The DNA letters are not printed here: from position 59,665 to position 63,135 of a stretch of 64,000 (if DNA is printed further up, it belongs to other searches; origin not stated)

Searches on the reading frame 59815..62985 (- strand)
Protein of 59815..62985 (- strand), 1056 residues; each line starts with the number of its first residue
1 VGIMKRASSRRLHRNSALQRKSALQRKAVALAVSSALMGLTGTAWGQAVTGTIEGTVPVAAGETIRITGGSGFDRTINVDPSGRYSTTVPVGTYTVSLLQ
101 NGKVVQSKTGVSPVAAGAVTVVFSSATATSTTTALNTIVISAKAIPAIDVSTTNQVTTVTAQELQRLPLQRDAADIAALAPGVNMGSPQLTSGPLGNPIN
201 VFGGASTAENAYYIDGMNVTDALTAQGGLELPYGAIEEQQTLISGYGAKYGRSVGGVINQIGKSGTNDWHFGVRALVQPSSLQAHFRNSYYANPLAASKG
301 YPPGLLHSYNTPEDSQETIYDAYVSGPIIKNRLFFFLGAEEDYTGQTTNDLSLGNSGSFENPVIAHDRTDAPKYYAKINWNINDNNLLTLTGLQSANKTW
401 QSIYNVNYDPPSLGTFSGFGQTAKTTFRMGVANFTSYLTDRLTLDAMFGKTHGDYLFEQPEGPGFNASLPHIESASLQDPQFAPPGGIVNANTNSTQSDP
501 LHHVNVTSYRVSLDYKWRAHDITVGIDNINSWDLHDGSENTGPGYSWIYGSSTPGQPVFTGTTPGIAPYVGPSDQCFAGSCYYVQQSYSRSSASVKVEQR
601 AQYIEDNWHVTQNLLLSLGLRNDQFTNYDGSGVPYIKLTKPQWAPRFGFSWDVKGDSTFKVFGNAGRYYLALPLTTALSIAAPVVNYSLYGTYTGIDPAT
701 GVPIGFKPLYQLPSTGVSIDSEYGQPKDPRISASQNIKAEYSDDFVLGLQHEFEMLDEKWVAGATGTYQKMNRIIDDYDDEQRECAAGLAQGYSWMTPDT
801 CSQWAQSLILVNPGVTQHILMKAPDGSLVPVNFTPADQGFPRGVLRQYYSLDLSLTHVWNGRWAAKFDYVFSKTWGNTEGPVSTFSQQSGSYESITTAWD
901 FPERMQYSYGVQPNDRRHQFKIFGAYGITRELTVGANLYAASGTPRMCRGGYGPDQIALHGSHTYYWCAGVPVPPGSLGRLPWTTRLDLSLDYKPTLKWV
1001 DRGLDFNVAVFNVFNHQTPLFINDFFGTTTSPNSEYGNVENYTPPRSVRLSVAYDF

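Call 79: search_protein_families(library=pfam, proteins=[window:59815-62985:-], max_evalue=0.001)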
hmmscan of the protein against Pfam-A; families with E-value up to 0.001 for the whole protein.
window:59815-62985:- (1056 aa): 3 families
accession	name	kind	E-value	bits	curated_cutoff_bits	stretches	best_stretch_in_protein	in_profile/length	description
PF25183.1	OMP_b-brl_4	-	5.6e-30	104.9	30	2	361-627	143-395/838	Outer membrane beta barrel domain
PF07715.20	Plug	-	3.4e-08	34.4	23.9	1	151-257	4-107/107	TonB-dependent Receptor Plug Domain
PF00593.30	TonB_dep_Rec_b-barrel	-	1.9e-05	25.1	27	1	380-1013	24-436/436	TonB dependent receptor-like, beta-barrel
